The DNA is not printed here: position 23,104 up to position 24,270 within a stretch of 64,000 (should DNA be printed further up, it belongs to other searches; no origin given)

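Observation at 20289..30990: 10 kb operon combining hydantoin/ureide-type enzymes with TRAP uptake, GGT and Fe-ADH: candidate undescribed catabolic pathway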

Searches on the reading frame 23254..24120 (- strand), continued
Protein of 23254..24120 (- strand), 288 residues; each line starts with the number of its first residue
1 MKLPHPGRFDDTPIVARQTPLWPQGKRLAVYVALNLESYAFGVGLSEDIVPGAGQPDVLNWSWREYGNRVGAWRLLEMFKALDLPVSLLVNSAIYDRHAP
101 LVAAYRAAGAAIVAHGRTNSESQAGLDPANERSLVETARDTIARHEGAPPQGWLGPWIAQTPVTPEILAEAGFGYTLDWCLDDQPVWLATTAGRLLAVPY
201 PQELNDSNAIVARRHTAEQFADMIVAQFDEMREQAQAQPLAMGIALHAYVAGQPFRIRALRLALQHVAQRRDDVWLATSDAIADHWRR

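Call 52: get_annotated_region(hit=H2, flank=9000)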
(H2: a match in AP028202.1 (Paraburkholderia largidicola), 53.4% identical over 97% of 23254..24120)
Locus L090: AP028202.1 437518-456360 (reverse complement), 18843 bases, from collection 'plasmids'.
description: Paraburkholderia sp. F2 plasmid PPGUF2_p1 DNA, complete genome
organism: Paraburkholderia largidicola (NCBI taxid 3014751)
taxonomy: Bacteria; Pseudomonadota; Betaproteobacteria; Burkholderiales; Burkholderiaceae; Paraburkholderia; Paraburkholderia largidicola
host: -; source: Physopelta gutta,midgut,Midgut crypts of sting bug Physopelta gutta; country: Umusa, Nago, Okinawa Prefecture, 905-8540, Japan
typing (MOB-suite, as given by PLSDB): non-mobilizable
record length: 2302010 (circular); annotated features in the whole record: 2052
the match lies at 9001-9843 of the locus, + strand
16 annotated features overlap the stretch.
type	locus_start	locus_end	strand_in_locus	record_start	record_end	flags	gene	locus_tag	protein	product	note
CDS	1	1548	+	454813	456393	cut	-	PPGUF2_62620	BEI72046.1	ABC transporter ATP-binding protein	-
CDS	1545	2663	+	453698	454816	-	-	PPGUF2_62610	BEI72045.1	ABC transporter permease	-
CDS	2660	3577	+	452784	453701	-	-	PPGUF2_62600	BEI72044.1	ABC transporter permease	-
CDS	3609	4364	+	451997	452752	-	-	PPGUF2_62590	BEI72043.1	hypothetical protein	-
CDS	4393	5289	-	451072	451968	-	-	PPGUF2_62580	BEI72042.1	ABC transporter permease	-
CDS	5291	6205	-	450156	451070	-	-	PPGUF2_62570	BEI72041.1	ABC transporter permease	-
CDS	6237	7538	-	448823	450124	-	-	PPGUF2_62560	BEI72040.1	extracellular solute-binding protein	-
CDS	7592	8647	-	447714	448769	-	-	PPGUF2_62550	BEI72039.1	ABC transporter ATP-binding protein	-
CDS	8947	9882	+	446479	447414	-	-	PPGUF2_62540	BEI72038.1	polysaccharide deacetylase family protein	-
CDS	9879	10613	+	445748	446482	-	-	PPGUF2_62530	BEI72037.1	GntR family transcriptional regulator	-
CDS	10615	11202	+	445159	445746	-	-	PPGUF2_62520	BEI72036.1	flavin reductase family protein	-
CDS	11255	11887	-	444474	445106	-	-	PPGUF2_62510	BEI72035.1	glutathione S-transferase family protein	-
CDS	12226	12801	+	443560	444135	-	-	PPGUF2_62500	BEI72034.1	TetR/AcrR family transcriptional regulator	-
CDS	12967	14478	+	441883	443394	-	-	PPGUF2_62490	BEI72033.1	efflux transporter outer membrane subunit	-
CDS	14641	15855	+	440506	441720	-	-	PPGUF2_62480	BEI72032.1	efflux RND transporter periplasmic adaptor subunit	-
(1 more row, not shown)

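Call 56: search_solved_structures(query=window:23254-24120:-, max_evalue=1e-20, show_alignments=3)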
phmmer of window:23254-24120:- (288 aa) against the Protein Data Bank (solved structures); distinct sequences matched with E-value up to 1e-20: 3.
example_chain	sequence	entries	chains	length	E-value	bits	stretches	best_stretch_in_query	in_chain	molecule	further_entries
1z7a_A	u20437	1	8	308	1.6e-27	99.9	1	57-288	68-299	conserved hypothetical protein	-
3s6o_A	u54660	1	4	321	6.8e-27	97.9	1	48-287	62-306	Polysaccharide deacetylase family protein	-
3cl6_A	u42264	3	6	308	1.4e-26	96.9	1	50-287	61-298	Puue allantoinase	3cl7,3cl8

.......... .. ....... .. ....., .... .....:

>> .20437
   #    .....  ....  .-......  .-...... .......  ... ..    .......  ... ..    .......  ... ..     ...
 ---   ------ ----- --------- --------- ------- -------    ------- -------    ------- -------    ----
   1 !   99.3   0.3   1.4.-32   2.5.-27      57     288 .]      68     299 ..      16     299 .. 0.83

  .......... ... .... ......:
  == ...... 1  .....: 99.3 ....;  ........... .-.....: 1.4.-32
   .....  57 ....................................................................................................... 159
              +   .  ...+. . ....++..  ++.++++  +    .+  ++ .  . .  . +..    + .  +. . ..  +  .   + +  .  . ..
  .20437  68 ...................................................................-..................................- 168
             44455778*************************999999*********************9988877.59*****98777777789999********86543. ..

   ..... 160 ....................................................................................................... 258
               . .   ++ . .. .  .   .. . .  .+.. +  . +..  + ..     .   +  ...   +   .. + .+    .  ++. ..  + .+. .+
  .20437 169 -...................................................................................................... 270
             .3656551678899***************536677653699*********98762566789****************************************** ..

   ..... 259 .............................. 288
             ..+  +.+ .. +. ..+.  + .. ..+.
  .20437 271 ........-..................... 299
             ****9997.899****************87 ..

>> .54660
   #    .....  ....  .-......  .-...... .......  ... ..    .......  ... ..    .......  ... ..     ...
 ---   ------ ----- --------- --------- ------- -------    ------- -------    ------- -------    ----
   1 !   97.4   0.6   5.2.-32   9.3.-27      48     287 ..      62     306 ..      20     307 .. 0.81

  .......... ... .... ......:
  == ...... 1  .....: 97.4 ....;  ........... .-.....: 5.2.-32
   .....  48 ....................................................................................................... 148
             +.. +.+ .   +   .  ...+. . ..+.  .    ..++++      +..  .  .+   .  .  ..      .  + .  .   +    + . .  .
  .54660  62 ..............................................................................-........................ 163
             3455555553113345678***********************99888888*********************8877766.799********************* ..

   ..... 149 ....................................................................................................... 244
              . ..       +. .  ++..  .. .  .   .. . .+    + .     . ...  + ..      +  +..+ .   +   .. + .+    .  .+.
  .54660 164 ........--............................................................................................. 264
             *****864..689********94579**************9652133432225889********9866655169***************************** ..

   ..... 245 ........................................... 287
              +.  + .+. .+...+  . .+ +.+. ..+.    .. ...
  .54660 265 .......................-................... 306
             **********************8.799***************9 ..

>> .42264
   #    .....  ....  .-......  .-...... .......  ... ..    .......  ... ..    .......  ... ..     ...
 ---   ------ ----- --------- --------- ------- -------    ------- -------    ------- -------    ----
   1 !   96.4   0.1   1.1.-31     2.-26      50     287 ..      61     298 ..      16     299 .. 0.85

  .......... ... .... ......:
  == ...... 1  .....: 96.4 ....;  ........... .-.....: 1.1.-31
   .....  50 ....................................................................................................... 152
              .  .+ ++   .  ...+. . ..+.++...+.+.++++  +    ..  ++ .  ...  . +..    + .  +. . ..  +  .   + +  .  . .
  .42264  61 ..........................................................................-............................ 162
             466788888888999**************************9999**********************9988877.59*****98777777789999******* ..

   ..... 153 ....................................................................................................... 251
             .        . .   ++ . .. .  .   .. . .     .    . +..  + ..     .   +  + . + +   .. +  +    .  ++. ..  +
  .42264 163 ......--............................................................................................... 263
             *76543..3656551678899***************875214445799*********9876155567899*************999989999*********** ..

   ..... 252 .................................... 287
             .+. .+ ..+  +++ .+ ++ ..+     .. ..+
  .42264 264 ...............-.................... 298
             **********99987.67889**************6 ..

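Call 68: search_protein_families(library=pfam, proteins=[L004:3763-4944:-, L004:4878-6125:-, L004:10872-11396:-, L004:11551-12546:+, L071:9504-9989:+, L003:15713-17461:-, L003:683-2725:-, L003:2840-3673:-, L003:3676-4374:+], max_evalue=0.001)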
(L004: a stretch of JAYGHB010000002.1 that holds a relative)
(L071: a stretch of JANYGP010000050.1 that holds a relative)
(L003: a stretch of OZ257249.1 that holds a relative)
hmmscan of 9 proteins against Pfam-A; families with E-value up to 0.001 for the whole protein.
L004:3763-4944:- (393 aa): 3 families
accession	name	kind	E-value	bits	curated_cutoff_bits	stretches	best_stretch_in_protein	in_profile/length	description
PF00005.33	ABC_tran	-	1.5e-38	133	25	1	54-196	1-136/137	ABC transporter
PF08402.16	TOBE_2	-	5.2e-10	39.7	21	1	310-383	1-73/76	TOBE domain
PF13304.12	AAA_21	-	1.8e-06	28.7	27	0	134-229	203-300/304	AAA domain, putative AbiEii toxin, Type IV TA system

L004:4878-6125:- (415 aa): 4 families
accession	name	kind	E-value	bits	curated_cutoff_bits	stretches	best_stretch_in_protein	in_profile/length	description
PF13343.11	SBP_bac_6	-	9.6e-29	101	24.6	1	162-380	16-225/245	Bacterial extracellular solute-binding protein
PF13416.11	SBP_bac_8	-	2.6e-26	93.5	27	1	123-384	3-270/279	Bacterial extracellular solute-binding protein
PF01547.30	SBP_bac_1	-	9.4e-13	49.2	26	1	117-364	9-307/307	Bacterial extracellular solute-binding protein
PF13531.11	SBP_bac_11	-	1.6e-10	41.6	25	1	110-367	5-222/227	Bacterial extracellular solute-binding protein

L004:10872-11396:- (174 aa): 1 family
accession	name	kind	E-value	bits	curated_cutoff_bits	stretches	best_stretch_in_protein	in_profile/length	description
PF07310.19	PAS_5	-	7.5e-08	32.8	22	1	22-158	4-136/137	PAS domain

L004:11551-12546:+ (331 aa): 1 family
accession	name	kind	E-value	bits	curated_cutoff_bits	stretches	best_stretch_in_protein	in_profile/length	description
PF16868.10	NMT1_3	-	1.7e-44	153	27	1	50-325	4-287/289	NMT1-like family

L071:9504-9989:+ (161 aa): 0 families

L003:15713-17461:- (582 aa): 1 family
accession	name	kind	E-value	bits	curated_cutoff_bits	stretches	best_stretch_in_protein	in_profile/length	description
PF00496.27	SBP_bac_5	-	6.8e-82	276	32.4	1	121-498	2-366/368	Bacterial extracellular solute-binding proteins, family 5 Middle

L003:683-2725:- (680 aa): 4 families
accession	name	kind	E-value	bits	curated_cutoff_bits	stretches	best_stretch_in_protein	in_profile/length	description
PF00015.26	MCPsignal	-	2.4e-32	112.6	34.6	1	476-643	2-166/172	Methyl-accepting chemotaxis protein (MCP) signalling domain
PF00672.30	HAMP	-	7.7e-09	36.2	25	1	328-378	2-51/53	HAMP domain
PF06103.16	DUF948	-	9.4e-05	23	37.2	0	457-520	25-88/89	Bacterial protein of unknown function (DUF948)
PF12729.13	4HB_MCP_1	-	9.4e-05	22.5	27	1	15-147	1-138/181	Four helix bundle sensory module for signal transduction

L003:2840-3673:- (277 aa): 3 families
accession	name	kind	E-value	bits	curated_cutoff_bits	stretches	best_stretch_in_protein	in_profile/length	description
PF08501.16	Shikimate_dh_N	-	5.3e-13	49.5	27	1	13-94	3-83/83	Shikimate dehydrogenase substrate binding domain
PF00899.27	ThiF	-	6.8e-06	25.8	28.1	1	123-157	18-52/238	ThiF family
PF00056.29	Ldh_1_N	-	0.00062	20.2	27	0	127-167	2-44/141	lactate/malate dehydrogenase, NAD binding domain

L003:3676-4374:+ (232 aa): 2 families
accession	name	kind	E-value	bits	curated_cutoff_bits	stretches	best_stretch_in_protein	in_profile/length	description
PF03358.20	FMN_red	-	2.6e-41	141.1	24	1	50-195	2-150/152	NADPH-dependent FMN reductase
PF02525.22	Flavodoxin_2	-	4.7e-10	39.9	27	1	50-143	2-106/198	Flavodoxin-like fold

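Call 75: search_protein_families(library=ncbifam, proteins=[L010:7130-8236:-, L010:4520-5287:-, L010:9201-9956:+, L010:9953-10849:+, L010:1916-2968:-, L089:8564-8983:+, L089:12298-13200:+], max_evalue=0.001)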
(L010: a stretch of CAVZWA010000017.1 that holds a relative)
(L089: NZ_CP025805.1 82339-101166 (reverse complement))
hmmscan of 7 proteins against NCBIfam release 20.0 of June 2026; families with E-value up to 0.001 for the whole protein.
L010:7130-8236:- (368 aa): 2 families
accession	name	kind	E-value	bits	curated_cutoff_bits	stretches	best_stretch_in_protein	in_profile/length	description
TIGR00787.1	dctP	subfamily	5.2e-71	239.1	175.05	1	70-321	5-256/257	DctP family TRAP transporter solute-binding subunit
NF037995.1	TRAP_S1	subfamily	6.9e-66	222.3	50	1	67-334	3-269/271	TRAP transporter substrate-binding protein DctP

L010:4520-5287:- (255 aa): 3 families
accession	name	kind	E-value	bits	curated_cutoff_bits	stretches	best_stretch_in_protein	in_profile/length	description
TIGR02990.1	ectoine_eutA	equivalog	2.1e-18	66.7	318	1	77-253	63-237/239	ectoine utilization protein EutA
NF052327.1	arylmal_decarb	equivalog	2.9e-15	56.6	225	1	102-253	78-230/231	arylmalonate decarboxylase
NF005679.0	PRK07475.1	subfamily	0.00049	19.5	231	0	186-233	185-232/246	hypothetical protein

L010:9201-9956:+ (251 aa): 0 families

L010:9953-10849:+ (298 aa): 1 family
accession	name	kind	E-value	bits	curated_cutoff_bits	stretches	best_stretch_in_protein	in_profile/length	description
TIGR03212.1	uraD_N-term-dom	equivalog_domain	9.6e-35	120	424.6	1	71-297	69-293/297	allantoinase PuuE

L010:1916-2968:- (350 aa): 2 families
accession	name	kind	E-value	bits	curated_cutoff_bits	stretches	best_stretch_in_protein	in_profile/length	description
NF037995.1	TRAP_S1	subfamily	1.5e-26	93.3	50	1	76-281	45-251/271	TRAP transporter substrate-binding protein DctP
TIGR00787.1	dctP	subfamily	1.1e-17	64.3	175.05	1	74-266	42-236/257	DctP family TRAP transporter solute-binding subunit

L089:8564-8983:+ (139 aa): 0 families

L089:12298-13200:+ (300 aa): 10 families
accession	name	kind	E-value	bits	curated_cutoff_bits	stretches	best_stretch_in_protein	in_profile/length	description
TIGR03212.1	uraD_N-term-dom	equivalog_domain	2e-22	79.6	424.6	2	40-177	76-212/297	allantoinase PuuE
TIGR03006.1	pepcterm_polyde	equivalog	6.3e-16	58.3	276.2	1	43-148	36-144/272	XrtA system polysaccharide deacetylase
TIGR02764.1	spore_ybaN_pdaB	equivalog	7.1e-12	45.5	237.4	1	45-144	23-122/191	polysaccharide deacetylase family sporulation protein PdaB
TIGR02873.1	spore_ylxY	hypoth_equivalog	7.8e-12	45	391.5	1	43-126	100-183/268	probable sporulation protein, polysaccharide deacetylase family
NF045821.1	PgAcgDacpgdA1_Bac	equivalog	3.5e-11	42.5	400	1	43-130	103-190/282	peptidoglycan-N-acetylglucosamine deacetylase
NF011923.2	PRK15394.1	equivalog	2.8e-07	30.1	382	0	69-159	89-184/294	4-deoxy-4-formamido-L-arabinose-phosphoundecaprenol deformylase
TIGR02884.1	spore_pdaA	equivalog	7.2e-07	29.1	298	1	44-128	53-137/224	delta-lactam-biosynthetic de-N-acetylase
NF045822.1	PgAcgDacpgdA2_Bac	equivalog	3.1e-06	26.7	400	1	46-140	87-181/274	peptidoglycan-N-acetylglucosamine deacetylase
NF053788.1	GlcNAc_PG_deac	equivalog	6.2e-05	22.5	280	0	102-148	108-153/241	N-acetylglucosaminyl phosphatidylglycerol deacetylase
TIGR04243.1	nodulat_NodB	equivalog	0.00032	20.3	240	1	43-124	17-98/197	chitooligosaccharide deacetylase NodB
